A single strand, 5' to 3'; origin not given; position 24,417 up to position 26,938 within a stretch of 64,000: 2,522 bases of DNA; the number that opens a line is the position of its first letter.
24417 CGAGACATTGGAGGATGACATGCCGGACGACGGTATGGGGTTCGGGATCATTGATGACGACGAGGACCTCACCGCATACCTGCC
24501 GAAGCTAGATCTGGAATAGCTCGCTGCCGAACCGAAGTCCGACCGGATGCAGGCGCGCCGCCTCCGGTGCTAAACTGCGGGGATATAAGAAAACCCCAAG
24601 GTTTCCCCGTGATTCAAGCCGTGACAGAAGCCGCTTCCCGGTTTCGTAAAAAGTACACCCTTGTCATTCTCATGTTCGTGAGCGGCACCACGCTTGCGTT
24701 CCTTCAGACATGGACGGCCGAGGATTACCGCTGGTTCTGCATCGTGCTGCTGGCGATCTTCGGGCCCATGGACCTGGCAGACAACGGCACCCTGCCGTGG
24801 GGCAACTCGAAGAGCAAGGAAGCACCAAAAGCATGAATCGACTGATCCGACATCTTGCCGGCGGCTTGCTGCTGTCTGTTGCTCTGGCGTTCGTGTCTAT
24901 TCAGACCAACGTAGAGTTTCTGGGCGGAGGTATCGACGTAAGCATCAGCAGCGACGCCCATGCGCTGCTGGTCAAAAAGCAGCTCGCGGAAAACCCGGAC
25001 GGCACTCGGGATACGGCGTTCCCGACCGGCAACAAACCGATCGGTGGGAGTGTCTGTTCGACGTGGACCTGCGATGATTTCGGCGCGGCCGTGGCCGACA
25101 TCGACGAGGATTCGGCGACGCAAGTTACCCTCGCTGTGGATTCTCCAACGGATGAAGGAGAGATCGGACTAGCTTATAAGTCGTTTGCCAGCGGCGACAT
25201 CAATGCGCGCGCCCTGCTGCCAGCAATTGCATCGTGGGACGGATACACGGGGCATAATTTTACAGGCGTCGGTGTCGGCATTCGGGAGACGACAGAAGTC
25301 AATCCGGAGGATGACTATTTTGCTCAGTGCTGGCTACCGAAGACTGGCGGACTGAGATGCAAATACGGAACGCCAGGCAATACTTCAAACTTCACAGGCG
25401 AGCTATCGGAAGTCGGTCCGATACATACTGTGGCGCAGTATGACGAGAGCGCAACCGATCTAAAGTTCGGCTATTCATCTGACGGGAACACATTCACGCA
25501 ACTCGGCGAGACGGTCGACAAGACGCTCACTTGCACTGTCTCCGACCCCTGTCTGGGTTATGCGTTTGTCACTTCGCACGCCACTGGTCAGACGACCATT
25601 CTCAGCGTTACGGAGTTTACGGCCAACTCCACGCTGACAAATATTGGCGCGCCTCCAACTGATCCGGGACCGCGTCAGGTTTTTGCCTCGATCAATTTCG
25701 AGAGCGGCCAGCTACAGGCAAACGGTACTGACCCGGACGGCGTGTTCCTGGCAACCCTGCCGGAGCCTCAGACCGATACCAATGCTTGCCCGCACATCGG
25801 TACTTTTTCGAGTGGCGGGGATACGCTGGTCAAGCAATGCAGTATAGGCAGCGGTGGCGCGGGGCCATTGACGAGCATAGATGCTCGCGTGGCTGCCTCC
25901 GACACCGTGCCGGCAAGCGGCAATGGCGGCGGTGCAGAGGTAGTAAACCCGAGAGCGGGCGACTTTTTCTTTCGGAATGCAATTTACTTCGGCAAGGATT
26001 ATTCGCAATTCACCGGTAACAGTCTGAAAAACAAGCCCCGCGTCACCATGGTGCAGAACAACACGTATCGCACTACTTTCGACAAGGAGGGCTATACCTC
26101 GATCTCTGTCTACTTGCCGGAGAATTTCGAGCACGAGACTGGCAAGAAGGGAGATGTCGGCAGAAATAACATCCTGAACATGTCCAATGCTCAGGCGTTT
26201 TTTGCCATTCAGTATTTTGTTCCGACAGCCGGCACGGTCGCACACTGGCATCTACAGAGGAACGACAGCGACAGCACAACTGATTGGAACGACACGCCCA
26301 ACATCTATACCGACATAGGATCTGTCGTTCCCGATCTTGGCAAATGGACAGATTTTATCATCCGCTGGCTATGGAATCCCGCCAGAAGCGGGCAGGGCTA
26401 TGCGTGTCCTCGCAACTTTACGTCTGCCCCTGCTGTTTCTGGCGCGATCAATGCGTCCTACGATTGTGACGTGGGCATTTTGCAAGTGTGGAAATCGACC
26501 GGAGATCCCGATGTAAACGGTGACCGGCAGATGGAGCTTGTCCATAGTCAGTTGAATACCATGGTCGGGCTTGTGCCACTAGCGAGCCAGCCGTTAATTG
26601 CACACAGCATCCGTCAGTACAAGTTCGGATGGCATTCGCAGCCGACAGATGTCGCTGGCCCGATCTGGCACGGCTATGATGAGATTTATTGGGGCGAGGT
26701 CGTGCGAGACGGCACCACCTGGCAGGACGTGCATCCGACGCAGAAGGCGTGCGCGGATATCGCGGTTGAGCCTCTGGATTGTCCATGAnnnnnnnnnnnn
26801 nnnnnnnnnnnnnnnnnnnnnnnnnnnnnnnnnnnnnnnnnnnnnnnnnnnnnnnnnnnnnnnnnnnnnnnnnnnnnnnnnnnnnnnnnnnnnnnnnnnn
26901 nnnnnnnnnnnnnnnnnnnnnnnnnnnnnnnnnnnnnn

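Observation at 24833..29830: Cluster of Sec-secreted, beta-rich proteins with FN3 and cadherin-like (He_PIG) domains inside a phage genome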

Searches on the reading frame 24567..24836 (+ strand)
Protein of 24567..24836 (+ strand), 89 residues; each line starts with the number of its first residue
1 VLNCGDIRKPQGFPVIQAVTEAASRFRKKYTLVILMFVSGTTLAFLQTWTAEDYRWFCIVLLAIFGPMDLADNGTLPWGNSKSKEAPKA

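Call 10: search_protein_families(library=pfam, proteins=[window:24567-24836:+], max_evalue=1)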
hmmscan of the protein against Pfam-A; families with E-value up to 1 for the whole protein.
window:24567-24836:+ (89 aa): 0 families

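Call 11: search_protein_families(library=phrogs, proteins=[window:24567-24836:+], max_evalue=0.1)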
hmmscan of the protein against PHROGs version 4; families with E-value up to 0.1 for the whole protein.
window:24567-24836:+ (89 aa): 0 families

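Call 89: search_protein_families(library=ncbifam, proteins=[window:24567-24836:+], max_evalue=0.01)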
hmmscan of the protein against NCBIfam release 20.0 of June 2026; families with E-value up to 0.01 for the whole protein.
window:24567-24836:+ (89 aa): 0 families

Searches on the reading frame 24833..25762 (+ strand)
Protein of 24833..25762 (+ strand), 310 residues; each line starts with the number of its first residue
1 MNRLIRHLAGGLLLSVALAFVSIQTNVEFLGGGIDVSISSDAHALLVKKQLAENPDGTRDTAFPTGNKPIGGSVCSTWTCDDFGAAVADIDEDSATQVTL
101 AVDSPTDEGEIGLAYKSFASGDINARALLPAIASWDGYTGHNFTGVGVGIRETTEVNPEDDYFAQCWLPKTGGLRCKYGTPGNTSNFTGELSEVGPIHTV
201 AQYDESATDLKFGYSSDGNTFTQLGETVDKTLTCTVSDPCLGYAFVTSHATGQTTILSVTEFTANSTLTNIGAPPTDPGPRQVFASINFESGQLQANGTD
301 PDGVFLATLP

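Call 44: search_solved_structures(query=A3, max_evalue=10, show_alignments=1)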
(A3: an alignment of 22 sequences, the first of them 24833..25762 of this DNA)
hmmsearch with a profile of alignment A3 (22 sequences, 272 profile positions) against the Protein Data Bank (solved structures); distinct sequences matched with E-value up to 10: 3.
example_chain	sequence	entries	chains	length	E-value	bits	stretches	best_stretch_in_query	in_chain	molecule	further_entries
6xxo_A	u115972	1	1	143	0.17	14.2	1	146-209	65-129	NB_8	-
6xxp_A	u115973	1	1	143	0.17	14.2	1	146-209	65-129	NB_37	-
7erl_A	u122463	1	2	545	0.28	13.5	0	185-208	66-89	Beta-xylanase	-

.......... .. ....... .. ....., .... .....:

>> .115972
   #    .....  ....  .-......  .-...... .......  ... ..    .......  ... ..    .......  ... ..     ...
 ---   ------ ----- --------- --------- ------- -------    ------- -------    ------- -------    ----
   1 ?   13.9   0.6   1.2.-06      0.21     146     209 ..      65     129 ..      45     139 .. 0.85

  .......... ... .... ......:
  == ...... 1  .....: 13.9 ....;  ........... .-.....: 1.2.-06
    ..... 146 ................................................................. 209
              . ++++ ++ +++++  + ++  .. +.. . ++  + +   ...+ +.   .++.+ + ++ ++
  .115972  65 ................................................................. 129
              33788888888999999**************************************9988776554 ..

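Call 45: search_protein_families(library=pfam, alignment_id=A3, max_evalue=0.1)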
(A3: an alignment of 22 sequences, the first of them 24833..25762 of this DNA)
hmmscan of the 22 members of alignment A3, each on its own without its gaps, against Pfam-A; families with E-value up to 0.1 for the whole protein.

A. member 1, window:24833-25762:+ (310 aa): 0 families

B. families by the number of members that match (of 22 scanned): 0 families

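Call 72: find_homologous_proteins(query=A3, max_evalue=0.00001)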
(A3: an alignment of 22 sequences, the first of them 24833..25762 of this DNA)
Query A3 (22 sequences): 8000 candidates shared short words with the query, none scored E <= 0.00001.

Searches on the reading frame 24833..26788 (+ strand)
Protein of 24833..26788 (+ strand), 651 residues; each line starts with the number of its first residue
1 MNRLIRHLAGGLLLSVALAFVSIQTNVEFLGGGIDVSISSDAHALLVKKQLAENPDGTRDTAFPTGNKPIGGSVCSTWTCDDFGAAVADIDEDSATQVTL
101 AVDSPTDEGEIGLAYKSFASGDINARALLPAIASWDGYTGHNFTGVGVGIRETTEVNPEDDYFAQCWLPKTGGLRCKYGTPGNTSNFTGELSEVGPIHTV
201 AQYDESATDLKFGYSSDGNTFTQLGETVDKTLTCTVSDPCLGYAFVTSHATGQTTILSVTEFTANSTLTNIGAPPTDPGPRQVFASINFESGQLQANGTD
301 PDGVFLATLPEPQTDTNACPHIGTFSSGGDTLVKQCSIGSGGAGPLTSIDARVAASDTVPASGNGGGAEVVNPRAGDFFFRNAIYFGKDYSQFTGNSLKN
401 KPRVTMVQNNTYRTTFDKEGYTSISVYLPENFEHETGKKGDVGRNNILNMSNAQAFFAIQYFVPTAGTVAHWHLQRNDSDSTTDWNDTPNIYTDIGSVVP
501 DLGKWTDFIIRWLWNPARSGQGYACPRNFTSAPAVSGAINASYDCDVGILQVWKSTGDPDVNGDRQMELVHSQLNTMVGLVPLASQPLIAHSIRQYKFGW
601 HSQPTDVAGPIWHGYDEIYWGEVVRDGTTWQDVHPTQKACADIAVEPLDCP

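Call 10: search_protein_families(library=pfam, proteins=[window:24833-26788:+], max_evalue=1)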
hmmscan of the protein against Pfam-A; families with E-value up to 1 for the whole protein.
window:24833-26788:+ (651 aa): 1 family
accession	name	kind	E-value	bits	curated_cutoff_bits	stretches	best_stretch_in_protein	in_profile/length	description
PF14099.13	Polysacc_lyase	-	0.0057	17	29.9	1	395-521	46-161/210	Polysaccharide lyase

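Call 11: search_protein_families(library=phrogs, proteins=[window:24833-26788:+], max_evalue=0.1)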
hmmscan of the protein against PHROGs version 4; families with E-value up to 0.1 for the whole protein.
window:24833-26788:+ (651 aa): 0 families

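Call 14: find_homologous_proteins(query=window:24833-26785:+, max_evalue=0.001)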
Query window:24833-26785:+ (651 aa): 1 proteins with E <= 0.001 among 8000 candidates.
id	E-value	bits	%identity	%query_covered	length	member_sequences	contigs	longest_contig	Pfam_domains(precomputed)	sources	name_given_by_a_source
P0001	0.0e+0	1523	100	100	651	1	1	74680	-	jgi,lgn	jgi:hypothetical protein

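Call 22: search_protein_representatives(protein=window:24833-26785:+)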
Query: 651 residues. Proteins with E-value up to 0.001 (for the whole library): 165; up to 1e-10: 135; up to 1e-30: 56. The best 150 are listed.
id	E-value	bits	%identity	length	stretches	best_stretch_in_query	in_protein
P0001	0.0e+00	1523.2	100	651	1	1-651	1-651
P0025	1.9e-106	373.3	43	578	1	38-637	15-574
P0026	9.1e-70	252.2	45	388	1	269-643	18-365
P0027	1.5e-67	244.8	43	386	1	288-641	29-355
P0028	3.0e-66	240.5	38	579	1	50-635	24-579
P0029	1.0e-62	228.8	40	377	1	280-641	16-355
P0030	1.2e-62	228.7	44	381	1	334-642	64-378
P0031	1.1e-60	222.2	42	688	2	321-638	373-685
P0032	3.9e-59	217.0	39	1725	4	277-637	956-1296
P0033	1.0e-57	212.3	44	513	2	321-638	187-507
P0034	2.1e-57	211.3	43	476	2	281-636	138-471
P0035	6.6e-55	203.1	40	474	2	321-649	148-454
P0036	8.1e-55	202.8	41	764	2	321-637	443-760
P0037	2.3e-54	201.2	43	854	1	289-641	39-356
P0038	2.3e-53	198.0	41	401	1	282-638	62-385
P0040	3.6e-49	184.1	34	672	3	37-305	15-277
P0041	5.8e-49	183.4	40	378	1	280-642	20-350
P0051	8.5e-44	166.3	35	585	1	75-637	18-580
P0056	1.7e-40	155.4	37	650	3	547-638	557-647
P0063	5.6e-37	143.8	42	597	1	48-296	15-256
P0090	3.9e-25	104.7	34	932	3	73-317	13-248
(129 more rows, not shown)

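Call 34: list_cluster_members(proteins=[P0025, P0026, P0027, P0028, P0029, P0032, P0040, P0041, P0063, P0037])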
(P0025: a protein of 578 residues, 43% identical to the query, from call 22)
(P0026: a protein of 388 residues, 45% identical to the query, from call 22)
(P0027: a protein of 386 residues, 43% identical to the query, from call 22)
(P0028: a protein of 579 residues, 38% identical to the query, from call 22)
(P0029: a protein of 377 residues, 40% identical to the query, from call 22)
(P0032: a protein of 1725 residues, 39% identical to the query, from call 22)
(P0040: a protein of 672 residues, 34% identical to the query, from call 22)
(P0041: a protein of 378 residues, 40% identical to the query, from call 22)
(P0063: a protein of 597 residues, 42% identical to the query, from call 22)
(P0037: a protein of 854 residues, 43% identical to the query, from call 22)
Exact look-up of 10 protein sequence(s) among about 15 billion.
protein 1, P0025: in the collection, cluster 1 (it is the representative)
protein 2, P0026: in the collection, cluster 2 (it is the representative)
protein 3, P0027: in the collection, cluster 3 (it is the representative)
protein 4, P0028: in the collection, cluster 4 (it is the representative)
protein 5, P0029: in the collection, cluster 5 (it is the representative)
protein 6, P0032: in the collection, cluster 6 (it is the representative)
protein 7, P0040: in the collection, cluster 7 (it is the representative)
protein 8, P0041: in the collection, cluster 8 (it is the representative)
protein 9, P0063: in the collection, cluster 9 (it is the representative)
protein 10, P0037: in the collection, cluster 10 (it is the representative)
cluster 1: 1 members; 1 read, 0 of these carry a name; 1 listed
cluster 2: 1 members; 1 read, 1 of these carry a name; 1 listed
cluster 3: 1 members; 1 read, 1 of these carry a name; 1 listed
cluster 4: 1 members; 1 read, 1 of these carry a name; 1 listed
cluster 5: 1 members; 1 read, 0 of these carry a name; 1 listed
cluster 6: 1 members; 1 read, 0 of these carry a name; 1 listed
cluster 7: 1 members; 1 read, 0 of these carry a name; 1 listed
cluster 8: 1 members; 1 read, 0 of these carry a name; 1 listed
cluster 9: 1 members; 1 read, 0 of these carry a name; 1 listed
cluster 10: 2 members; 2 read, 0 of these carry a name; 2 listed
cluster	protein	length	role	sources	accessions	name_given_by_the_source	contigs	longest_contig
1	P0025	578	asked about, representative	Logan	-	-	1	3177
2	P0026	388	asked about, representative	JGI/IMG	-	hypothetical protein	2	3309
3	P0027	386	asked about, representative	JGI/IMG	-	hypothetical protein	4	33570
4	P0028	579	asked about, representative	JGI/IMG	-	hypothetical protein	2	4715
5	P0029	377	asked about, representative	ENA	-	-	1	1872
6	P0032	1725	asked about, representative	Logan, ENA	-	-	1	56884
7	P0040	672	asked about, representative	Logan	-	-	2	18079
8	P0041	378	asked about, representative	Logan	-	-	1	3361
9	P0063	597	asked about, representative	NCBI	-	-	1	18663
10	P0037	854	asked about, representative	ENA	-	-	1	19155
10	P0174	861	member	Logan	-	-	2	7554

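Call 67: search_dna_similar(query=window:24833-26785:+, collection=phages, mode=protein, max_evalue=0.001, max_rows=25)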
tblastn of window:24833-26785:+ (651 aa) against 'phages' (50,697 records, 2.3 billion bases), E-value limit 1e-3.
No match.

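Call 84: find_encoding_contigs(protein=P0090, flank=8000, max_places=2)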
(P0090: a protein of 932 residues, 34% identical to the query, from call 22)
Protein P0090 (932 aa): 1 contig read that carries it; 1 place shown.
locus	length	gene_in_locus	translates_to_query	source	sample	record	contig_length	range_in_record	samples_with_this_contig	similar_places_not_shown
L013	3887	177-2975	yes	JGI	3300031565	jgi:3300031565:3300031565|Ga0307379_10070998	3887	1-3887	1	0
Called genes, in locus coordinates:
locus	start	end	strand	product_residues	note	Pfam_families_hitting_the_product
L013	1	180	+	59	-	?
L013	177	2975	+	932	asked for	PF14099:Polysacc_lyase (weak)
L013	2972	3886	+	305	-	?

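Call 86: find_encoding_contigs(protein=P0051, flank=8000, max_places=2)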
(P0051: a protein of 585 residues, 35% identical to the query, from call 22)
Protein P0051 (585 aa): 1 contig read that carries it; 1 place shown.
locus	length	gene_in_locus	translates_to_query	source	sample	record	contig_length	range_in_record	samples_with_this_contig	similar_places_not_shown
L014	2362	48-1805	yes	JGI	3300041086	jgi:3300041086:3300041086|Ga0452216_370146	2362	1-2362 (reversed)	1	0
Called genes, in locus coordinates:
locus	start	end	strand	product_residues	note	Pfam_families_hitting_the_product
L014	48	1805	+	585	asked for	-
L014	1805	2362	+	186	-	?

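Call 87: find_encoding_contigs(protein=P0056, flank=8000, max_places=2)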
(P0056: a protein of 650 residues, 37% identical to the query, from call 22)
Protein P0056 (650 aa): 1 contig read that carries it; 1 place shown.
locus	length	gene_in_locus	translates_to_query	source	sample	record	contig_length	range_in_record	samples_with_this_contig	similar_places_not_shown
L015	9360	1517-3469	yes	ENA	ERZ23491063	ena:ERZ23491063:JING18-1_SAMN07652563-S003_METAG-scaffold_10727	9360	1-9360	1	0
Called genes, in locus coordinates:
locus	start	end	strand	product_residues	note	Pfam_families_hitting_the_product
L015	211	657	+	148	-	-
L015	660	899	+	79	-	-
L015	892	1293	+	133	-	-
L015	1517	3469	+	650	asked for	PF14099:Polysacc_lyase (weak)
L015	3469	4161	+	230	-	-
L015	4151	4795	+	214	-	-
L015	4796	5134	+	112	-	-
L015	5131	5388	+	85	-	-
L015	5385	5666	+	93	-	-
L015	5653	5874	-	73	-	-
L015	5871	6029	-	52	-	-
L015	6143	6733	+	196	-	-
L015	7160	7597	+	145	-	-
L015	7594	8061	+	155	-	-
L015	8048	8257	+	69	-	-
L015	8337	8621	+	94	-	-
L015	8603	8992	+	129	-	-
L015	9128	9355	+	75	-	-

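Call 89: search_protein_families(library=ncbifam, proteins=[window:24833-26788:+], max_evalue=0.01)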
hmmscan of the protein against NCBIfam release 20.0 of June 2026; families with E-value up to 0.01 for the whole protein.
window:24833-26788:+ (651 aa): 0 families

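Call 90: search_protein_families(library=phrogs, proteins=[L015:211-657:+, L015:892-1293:+, L015:1517-3469:+, L015:3469-4161:+, L015:4151-4795:+, L015:4796-5134:+, L015:6143-6733:+, L015:7160-7597:+, L015:7594-8061:+], max_evalue=0.01)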
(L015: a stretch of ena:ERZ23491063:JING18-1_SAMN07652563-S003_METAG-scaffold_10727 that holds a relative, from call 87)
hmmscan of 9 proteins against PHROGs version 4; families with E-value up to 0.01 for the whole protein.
L015:211-657:+ (148 aa): 5 families
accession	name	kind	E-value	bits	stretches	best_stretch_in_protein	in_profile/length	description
phrog_5034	-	DNA, RNA and nucleotide metabolism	9.9e-21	75.3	1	6-137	13-137/138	NinG/ Rap DNA junction specific endonuclease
phrog_740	-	DNA, RNA and nucleotide metabolism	1e-05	25.7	1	10-83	24-90/332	HNH endonuclease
phrog_8446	-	DNA, RNA and nucleotide metabolism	0.0013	19.4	1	17-83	133-201/211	HNH endonuclease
phrog_144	-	DNA, RNA and nucleotide metabolism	0.0015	19.2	1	16-82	76-137/175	HNH endonuclease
phrog_171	-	DNA, RNA and nucleotide metabolism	0.0084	16.8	0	12-137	111-228/452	NinG/ Rap DNA junction specific endonuclease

L015:892-1293:+ (133 aa): 0 families

L015:1517-3469:+ (650 aa): 0 families

L015:3469-4161:+ (230 aa): 0 families

L015:4151-4795:+ (214 aa): 0 families

L015:4796-5134:+ (112 aa): 0 families

L015:6143-6733:+ (196 aa): 0 families

L015:7160-7597:+ (145 aa): 4 families
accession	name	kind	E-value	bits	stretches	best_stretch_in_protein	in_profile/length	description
phrog_36777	-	unknown function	2.6e-13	51.3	1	3-116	2-113/132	-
phrog_338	-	DNA, RNA and nucleotide metabolism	5.8e-05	23.6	1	3-74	209-267/340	HNH endonuclease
phrog_1035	-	DNA, RNA and nucleotide metabolism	0.0011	19.8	1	2-75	160-235/271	endonuclease VII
phrog_2914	-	DNA, RNA and nucleotide metabolism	0.0035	18.1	1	3-53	97-137/190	endonuclease VII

L015:7594-8061:+ (155 aa): 0 families

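Call 108: search_protein_families(library=pfam, alignment_id=A6, max_evalue=0.001)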
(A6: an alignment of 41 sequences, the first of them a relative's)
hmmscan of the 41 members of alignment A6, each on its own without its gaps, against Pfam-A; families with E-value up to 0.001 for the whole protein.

A. member 1, P0001 (651 aa): 0 families

B. families by the number of members that match (of 41 scanned): 6 families
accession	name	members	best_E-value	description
PF14099.13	Polysacc_lyase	12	8.9e-16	Polysaccharide lyase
PF05345.18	He_PIG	9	1.6e-10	Putative Ig domain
PF13229.12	Beta_helix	2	1.1e-05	Right handed beta helix region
PF00041.27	fn3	1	2e-07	Fibronectin type III domain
PF21294.4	Polysacc_lyase_14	1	2.5e-06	Polysaccharide lyase 14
PF22596.2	Scabin-like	1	0.00028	Scabin-like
